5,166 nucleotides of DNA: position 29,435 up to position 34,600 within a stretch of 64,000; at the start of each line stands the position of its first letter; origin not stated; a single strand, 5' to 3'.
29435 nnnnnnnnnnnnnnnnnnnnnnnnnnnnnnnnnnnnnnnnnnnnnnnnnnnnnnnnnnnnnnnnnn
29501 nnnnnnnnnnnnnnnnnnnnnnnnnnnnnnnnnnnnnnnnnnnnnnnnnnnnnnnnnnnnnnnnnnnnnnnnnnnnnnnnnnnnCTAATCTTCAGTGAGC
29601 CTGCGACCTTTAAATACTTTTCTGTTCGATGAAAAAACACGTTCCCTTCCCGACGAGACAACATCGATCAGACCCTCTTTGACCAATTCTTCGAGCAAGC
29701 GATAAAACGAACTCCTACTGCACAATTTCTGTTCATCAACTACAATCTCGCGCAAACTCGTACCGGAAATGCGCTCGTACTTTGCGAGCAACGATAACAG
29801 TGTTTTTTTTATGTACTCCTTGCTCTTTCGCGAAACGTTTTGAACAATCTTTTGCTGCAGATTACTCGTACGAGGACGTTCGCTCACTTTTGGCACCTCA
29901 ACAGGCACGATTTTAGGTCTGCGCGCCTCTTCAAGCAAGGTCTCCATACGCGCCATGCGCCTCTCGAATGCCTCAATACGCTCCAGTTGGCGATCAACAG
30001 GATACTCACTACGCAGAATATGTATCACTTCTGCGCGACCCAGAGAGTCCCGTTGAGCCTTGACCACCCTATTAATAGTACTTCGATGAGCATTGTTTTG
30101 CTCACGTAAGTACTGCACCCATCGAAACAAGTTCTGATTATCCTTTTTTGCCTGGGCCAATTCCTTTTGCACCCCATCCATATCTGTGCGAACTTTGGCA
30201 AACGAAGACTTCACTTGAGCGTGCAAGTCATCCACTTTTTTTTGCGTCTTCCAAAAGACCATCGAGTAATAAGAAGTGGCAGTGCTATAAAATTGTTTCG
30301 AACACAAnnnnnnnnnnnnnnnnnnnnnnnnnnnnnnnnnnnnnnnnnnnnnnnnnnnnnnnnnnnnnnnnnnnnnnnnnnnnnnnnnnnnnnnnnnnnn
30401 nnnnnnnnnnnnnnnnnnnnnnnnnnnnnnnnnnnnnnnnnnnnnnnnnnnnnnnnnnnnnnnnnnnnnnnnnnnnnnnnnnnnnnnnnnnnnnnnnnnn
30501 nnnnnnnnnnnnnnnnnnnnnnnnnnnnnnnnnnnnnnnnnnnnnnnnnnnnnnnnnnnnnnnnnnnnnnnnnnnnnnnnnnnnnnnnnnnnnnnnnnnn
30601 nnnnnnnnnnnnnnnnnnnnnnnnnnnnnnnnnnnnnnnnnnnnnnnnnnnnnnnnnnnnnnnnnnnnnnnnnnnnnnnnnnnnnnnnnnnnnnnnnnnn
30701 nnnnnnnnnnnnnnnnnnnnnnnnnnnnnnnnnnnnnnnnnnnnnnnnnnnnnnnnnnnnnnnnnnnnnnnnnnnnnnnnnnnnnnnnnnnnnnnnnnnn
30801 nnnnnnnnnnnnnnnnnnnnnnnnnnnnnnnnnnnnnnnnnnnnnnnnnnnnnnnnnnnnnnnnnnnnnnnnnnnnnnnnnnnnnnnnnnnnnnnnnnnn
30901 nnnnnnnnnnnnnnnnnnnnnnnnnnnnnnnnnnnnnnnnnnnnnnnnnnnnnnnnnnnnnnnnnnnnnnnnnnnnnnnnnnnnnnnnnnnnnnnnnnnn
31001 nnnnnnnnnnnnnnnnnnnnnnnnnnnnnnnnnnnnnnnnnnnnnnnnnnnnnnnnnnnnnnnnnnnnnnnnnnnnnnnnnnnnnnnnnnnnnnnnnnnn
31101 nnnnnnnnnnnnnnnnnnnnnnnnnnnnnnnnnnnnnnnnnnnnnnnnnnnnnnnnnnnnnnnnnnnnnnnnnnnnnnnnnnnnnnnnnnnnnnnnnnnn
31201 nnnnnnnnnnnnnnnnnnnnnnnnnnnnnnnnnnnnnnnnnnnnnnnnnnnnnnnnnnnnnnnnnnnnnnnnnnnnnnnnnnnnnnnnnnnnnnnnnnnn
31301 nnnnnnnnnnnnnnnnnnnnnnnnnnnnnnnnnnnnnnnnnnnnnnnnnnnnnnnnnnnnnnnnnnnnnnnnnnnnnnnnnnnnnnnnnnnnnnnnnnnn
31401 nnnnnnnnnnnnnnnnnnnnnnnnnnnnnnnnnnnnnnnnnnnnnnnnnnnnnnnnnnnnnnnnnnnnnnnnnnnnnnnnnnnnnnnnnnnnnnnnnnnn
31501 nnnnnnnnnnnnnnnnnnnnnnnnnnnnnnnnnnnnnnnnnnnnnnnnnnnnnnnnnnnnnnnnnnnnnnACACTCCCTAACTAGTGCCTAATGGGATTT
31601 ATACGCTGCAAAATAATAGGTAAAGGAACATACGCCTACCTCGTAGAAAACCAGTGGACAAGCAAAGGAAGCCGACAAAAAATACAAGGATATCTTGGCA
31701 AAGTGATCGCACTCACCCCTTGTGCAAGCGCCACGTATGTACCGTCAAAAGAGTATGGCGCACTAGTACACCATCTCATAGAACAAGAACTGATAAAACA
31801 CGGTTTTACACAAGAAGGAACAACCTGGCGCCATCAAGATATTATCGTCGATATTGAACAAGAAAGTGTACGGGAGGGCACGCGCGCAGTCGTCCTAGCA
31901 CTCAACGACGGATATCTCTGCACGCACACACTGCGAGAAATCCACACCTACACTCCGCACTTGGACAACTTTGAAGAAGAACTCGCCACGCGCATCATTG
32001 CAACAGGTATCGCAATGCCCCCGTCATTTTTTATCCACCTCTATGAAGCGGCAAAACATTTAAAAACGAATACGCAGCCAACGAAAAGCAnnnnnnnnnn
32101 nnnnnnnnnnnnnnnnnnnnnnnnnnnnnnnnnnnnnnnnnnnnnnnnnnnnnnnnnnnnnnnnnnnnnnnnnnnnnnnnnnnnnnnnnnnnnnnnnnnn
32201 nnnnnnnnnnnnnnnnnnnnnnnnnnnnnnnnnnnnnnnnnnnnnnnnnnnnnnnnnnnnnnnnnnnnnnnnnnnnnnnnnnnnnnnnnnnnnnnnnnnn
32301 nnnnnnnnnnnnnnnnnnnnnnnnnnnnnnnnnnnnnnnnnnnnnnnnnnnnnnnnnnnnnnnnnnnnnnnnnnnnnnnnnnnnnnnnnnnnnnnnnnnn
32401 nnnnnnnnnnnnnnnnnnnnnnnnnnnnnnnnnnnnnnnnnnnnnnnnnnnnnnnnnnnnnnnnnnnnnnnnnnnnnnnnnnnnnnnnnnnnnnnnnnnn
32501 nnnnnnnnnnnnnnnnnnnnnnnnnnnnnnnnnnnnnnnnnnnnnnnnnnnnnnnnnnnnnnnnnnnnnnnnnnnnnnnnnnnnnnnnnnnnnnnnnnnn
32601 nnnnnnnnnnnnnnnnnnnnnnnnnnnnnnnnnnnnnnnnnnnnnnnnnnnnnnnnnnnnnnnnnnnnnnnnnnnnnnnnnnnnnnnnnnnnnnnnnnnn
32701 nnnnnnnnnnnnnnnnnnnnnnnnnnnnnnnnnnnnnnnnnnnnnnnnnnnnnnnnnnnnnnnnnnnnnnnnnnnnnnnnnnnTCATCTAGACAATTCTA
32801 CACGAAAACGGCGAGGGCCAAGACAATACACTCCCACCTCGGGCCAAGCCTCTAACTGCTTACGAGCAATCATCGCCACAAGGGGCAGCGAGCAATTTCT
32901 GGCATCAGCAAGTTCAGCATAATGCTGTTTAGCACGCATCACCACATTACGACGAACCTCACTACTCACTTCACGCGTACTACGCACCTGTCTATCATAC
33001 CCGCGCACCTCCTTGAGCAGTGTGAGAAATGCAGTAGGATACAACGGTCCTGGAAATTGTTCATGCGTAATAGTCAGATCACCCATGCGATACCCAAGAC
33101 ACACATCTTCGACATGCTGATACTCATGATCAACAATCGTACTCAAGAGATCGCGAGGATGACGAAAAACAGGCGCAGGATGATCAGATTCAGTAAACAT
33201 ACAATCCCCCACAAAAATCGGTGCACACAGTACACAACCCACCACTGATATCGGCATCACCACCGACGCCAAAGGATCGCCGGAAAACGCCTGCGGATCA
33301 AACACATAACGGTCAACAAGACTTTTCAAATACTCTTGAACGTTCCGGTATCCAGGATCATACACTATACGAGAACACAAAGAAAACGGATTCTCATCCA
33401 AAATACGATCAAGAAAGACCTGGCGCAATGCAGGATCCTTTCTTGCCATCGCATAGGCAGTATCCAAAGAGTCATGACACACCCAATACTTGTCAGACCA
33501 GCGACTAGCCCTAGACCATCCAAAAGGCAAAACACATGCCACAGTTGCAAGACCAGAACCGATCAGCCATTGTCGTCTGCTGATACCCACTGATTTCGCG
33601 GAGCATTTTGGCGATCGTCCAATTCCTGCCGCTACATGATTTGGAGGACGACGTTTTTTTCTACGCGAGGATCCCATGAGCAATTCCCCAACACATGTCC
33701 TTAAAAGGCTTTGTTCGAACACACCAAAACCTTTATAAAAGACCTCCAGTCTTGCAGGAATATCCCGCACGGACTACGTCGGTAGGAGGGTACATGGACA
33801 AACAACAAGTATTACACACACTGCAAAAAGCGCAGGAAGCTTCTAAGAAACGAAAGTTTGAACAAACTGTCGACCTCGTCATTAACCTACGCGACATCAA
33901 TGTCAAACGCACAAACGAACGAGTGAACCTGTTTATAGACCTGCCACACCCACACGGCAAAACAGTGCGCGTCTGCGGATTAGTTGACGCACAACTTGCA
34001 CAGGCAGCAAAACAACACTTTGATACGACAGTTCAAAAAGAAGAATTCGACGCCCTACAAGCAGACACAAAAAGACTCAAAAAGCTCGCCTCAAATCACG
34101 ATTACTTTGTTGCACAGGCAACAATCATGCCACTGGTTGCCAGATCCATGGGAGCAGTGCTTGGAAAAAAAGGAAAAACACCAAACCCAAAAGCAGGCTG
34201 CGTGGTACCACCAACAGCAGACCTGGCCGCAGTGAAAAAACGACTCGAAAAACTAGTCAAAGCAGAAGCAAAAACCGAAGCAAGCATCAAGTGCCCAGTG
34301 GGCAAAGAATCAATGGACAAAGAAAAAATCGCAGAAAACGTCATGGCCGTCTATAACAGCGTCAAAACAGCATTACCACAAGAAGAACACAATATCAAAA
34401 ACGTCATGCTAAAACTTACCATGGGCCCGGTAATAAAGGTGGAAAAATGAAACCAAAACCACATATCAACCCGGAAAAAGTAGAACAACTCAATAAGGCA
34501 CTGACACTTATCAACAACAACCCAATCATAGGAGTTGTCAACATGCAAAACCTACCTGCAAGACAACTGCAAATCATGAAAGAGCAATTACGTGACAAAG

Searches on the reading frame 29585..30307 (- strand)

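Call 8: search_protein_families(library=pfam, proteins=[window:29585-30307:-], max_evalue=0.001)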
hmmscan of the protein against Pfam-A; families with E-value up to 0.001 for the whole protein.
window:29585-30307:- (240 aa): 0 families

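Call 12: search_protein_families(library=phrogs, proteins=[window:29585-30307:-], max_evalue=0.01)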
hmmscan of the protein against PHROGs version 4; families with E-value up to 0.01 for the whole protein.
window:29585-30307:- (240 aa): 2 families
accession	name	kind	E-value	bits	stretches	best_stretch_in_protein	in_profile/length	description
phrog_2335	-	tail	0.0013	17.7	1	30-88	387-445/1536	tail length tape measure protein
phrog_21990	-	unknown function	0.0021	19.3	1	69-128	44-107/147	-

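Call 13: search_protein_families(library=padloc, proteins=[window:29585-30307:-], max_evalue=0.01)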
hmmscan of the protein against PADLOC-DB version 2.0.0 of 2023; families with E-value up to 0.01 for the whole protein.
window:29585-30307:- (240 aa): 4 families
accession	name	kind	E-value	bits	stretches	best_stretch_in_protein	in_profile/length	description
PDLC03863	LmuB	-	9.5e-06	22.6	1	22-204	336-510/610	-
PDLC02450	BrxA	-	0.0032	14.9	1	56-220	80-239/259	BrxA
PDLC04887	PDC-S06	-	0.0073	12.9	1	5-176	352-525/790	-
PDLC01858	CARF3--CARF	-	0.0079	14.1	0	168-221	147-194/204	-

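Call 14: search_protein_families(library=ncbifam, proteins=[window:29585-30307:-], max_evalue=0.01)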
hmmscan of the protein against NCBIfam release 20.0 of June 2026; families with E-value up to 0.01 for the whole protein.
window:29585-30307:- (240 aa): 0 families

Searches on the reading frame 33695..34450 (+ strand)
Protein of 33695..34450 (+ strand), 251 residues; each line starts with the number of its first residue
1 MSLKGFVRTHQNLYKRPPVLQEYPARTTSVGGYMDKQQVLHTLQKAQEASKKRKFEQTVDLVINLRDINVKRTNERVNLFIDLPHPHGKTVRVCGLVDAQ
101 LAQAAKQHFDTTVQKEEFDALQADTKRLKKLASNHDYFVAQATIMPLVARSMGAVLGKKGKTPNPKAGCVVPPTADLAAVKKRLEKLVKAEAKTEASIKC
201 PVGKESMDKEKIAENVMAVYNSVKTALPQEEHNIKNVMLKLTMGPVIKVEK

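Call 31: search_protein_families(library=pfam, proteins=[window:33695-34450:+], max_evalue=0.001)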
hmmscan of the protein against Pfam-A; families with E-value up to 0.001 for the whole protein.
window:33695-34450:+ (251 aa): 1 family
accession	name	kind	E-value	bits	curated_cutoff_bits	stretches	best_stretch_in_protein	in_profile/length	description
PF00687.26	Ribosomal_L1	-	8.7e-45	153.2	32.2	1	49-245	3-198/198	Ribosomal protein L1p/L10e family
